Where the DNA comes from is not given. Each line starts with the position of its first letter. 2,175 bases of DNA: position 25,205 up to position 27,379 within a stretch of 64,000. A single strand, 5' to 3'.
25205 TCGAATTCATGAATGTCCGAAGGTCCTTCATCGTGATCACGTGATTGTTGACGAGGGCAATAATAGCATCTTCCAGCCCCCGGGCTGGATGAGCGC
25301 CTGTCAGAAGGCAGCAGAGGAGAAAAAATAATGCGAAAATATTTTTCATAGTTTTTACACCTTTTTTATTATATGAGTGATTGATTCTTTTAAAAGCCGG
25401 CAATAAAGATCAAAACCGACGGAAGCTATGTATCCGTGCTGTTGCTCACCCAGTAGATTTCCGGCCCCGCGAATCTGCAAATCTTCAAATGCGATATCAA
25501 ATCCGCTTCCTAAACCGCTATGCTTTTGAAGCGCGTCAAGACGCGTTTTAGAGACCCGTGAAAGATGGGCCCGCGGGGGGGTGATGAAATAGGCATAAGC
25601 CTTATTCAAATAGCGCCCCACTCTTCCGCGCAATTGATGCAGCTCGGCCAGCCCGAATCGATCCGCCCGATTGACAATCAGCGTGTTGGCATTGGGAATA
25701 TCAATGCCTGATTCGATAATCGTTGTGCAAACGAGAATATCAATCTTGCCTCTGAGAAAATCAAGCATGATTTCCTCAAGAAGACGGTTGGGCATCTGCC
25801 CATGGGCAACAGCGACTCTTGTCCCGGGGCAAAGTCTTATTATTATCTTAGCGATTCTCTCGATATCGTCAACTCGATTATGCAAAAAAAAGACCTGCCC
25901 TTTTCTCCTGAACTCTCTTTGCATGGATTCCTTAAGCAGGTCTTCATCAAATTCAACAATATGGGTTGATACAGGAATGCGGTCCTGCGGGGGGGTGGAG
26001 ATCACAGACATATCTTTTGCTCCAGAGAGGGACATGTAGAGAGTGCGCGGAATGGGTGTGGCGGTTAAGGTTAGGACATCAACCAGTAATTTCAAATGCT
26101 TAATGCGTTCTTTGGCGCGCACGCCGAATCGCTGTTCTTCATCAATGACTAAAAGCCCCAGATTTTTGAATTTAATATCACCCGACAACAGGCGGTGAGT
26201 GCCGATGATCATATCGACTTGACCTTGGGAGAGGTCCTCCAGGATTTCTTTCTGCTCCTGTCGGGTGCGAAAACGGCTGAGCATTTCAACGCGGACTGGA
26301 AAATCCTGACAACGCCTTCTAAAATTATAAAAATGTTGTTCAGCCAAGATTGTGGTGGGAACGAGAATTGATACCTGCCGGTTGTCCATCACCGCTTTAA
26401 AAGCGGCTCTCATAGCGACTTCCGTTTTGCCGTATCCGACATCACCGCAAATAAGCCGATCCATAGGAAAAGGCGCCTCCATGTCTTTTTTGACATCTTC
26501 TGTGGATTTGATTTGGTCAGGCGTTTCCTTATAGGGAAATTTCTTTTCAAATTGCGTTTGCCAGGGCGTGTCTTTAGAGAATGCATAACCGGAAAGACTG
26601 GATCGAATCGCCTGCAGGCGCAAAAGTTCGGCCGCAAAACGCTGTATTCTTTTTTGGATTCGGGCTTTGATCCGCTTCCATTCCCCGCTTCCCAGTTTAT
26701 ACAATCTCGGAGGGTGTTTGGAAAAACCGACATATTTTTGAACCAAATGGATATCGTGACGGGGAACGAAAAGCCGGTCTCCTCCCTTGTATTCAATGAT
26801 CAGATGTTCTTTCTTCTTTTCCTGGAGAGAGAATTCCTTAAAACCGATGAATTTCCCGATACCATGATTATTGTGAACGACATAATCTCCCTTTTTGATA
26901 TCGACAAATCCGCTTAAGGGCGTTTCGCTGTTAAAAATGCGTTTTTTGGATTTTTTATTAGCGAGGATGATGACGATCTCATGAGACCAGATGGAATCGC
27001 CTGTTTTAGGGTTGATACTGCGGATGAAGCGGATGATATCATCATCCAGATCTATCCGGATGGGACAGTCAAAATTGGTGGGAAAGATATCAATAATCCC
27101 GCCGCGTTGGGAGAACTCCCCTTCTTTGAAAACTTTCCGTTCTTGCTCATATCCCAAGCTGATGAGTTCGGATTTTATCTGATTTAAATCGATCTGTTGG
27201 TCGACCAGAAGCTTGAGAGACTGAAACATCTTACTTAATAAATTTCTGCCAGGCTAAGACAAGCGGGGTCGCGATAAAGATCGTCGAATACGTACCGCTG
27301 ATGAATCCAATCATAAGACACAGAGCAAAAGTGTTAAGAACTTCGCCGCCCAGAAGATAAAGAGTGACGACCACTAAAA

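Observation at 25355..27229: Minimal Mfd: 624-aa transcription-repair coupling factor lacking most of the UvrB-homology module and the C-terminal autoinhibitory domain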

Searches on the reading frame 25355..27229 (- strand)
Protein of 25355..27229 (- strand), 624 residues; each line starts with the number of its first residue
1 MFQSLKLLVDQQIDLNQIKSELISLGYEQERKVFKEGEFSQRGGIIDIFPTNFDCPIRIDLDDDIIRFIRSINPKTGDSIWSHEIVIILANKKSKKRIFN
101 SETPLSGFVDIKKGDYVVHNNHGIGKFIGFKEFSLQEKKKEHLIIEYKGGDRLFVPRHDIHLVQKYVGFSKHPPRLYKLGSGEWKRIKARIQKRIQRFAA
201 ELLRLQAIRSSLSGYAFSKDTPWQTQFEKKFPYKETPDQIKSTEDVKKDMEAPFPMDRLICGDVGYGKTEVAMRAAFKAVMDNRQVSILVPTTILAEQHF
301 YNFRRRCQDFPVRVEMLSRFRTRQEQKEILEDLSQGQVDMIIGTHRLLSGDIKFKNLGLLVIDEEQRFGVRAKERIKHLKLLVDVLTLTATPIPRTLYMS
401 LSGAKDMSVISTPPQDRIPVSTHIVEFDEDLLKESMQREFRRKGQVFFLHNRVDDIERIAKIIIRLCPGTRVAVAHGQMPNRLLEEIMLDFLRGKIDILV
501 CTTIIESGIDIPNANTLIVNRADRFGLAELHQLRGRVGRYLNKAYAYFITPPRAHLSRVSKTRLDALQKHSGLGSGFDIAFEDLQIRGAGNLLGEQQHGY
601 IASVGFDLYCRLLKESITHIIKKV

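Call 3: search_protein_families(library=pfam, proteins=[window:25355-27229:-], max_evalue=0.1)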
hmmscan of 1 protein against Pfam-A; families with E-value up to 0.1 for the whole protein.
window:25355-27229:- (624 aa): 9 families
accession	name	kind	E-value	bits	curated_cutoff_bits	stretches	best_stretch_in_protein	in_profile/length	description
PF00270.35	DEAD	-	1e-22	81.1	26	1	256-397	15-164/167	DEAD/DEAH box helicase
PF00271.37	Helicase_C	-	4e-22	79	23.5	1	436-540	10-109/110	Helicase conserved C-terminal domain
PF17757.6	UvrB_inter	-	5.4e-19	68.5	22.9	1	5-92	1-89/91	UvrB interaction domain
PF02559.22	CarD_TRCF_RID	-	1e-16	61.2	23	1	112-167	2-57/57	CarD-like/TRCF RID domain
PF04851.21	ResIII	-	2.6e-06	27.9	22.5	1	238-392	7-162/164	Type III restriction enzyme, res subunit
PF14814.11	UB2H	-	1.7e-05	25.2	27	1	8-55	2-49/85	Bifunctional transglycosylase second domain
PF22590.2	Cas3-like_C_2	-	0.0019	18.9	27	1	443-540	2-104/106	CRISPR-associated nuclease/helicase Cas3, C-terminal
PF19833.4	RecG_dom3_C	-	0.0041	17.6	26.8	1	576-607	4-31/87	ATP-dependent DNA helicase RecG, domain 3, C-terminal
PF13401.12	AAA_22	-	0.012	16.3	27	1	259-385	9-110/130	AAA domain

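Call 4: search_protein_families(library=ncbifam, proteins=[window:25355-27229:-], max_evalue=0.01)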
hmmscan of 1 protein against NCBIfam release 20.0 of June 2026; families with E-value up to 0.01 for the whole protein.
window:25355-27229:- (624 aa): 38 families (the best 25 are shown)
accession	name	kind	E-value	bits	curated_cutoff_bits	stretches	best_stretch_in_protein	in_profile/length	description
TIGR00580.2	mfd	equivalog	1.2e-263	877.6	800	2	81-622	280-821/907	transcription-repair coupling factor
NF007966.0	PRK10689.1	equivalog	1.6e-196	655.3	1329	2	92-618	458-984/1148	transcription-repair coupling factor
NF008168.0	PRK10917.2-2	equivalog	8.4e-116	388.1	718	1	207-601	339-738/795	ATP-dependent DNA helicase RecG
NF008165.0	PRK10917.1-3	equivalog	2.5e-112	376.6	711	1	207-601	237-635/692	ATP-dependent DNA helicase RecG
TIGR00643.1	recG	equivalog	1.1e-108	364.7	659.4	1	214-601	215-608/629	ATP-dependent DNA helicase RecG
NF008170.0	PRK10917.2-4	equivalog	5.9e-96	322.2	975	1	204-599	370-769/826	ATP-dependent DNA helicase RecG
NF008164.0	PRK10917.1-2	equivalog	6.1e-93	312.3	785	1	202-600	246-645/704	ATP-dependent DNA helicase RecG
NF008163.0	PRK10917.1-1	equivalog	6.6e-93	312.3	796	1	200-601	231-643/692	ATP-dependent DNA helicase RecG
NF008166.0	PRK10917.1-4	equivalog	1.3e-85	287.9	864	1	184-600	224-655/705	ATP-dependent DNA helicase RecG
NF008167.0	PRK10917.2-1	equivalog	2.1e-74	251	995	2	224-433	274-499/744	ATP-dependent DNA helicase RecG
NF008169.0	PRK10917.2-3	equivalog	7.1e-57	193.3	555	1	224-599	219-581/610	ATP-dependent DNA helicase RecG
TIGR00595.1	priA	equivalog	3.3e-16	59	230.35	2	259-370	1-107/509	replication restart helicase PriA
TIGR00631.1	uvrb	equivalog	4.5e-16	58.2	750.1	1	4-92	155-244/658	excinuclease ABC subunit UvrB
NF003673.1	PRK05298.1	equivalog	1.3e-15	56.9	743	1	4-93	155-245/653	excinuclease ABC subunit UvrB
NF004070.0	PRK05580.2-2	equivalog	2.8e-15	55.5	921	1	217-367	179-324/729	primosomal protein N'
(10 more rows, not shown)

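Call 5: search_solved_structures(query=window:25355-27229:-, show_alignments=2)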
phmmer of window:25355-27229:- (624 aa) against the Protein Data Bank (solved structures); distinct sequences matched with E-value up to 0.001: 56.
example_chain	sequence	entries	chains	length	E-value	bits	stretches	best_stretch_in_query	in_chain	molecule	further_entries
6x26_A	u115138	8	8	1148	3.5e-175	586.9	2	91-617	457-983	Transcription-repair-coupling factor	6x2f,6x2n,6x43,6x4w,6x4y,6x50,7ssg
2eyq_A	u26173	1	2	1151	3.6e-175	586.9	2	91-617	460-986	Transcription-repair coupling factor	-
9n07_A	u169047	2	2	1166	3.8e-175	586.9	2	91-617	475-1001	Transcription-repair-coupling factor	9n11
6xeo_A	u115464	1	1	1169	3.8e-175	586.9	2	91-617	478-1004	Transcription-repair-coupling factor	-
6ac6_A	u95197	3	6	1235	2.1e-174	584.4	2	111-617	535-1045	Mycobacterium smegmatis Mfd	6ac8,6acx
6aca_A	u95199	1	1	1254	9.1e-174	582.3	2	110-617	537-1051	Mycobacterium tuberculosis Mfd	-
13jq_A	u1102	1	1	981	6.7e-161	539.8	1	110-619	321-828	Transcription-repair-coupling factor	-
6m6a_M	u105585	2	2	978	2.2e-160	538.1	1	110-619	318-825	Transcription-repair-coupling factor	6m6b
1gm5_A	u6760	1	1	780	2.2e-74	254.1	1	220-611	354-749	RECG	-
9wm0_A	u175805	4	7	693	2e-63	217.9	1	180-600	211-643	ATP-dependent DNA helicase RecG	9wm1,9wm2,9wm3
7ujb_A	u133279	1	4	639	5.5e-12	48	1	259-557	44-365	DEAD/DEAH box RNA helicase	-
6o8g_A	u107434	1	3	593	2.8e-11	45.7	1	6-89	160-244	UvrABC system protein B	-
6o8e_A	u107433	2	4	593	3.3e-11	45.4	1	6-89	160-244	UvrABC system protein B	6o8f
6o8h_A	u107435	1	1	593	3.4e-11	45.4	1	6-89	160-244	UvrABC system protein B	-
1t5l_A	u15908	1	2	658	4.7e-11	44.9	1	6-89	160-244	UvrABC system protein B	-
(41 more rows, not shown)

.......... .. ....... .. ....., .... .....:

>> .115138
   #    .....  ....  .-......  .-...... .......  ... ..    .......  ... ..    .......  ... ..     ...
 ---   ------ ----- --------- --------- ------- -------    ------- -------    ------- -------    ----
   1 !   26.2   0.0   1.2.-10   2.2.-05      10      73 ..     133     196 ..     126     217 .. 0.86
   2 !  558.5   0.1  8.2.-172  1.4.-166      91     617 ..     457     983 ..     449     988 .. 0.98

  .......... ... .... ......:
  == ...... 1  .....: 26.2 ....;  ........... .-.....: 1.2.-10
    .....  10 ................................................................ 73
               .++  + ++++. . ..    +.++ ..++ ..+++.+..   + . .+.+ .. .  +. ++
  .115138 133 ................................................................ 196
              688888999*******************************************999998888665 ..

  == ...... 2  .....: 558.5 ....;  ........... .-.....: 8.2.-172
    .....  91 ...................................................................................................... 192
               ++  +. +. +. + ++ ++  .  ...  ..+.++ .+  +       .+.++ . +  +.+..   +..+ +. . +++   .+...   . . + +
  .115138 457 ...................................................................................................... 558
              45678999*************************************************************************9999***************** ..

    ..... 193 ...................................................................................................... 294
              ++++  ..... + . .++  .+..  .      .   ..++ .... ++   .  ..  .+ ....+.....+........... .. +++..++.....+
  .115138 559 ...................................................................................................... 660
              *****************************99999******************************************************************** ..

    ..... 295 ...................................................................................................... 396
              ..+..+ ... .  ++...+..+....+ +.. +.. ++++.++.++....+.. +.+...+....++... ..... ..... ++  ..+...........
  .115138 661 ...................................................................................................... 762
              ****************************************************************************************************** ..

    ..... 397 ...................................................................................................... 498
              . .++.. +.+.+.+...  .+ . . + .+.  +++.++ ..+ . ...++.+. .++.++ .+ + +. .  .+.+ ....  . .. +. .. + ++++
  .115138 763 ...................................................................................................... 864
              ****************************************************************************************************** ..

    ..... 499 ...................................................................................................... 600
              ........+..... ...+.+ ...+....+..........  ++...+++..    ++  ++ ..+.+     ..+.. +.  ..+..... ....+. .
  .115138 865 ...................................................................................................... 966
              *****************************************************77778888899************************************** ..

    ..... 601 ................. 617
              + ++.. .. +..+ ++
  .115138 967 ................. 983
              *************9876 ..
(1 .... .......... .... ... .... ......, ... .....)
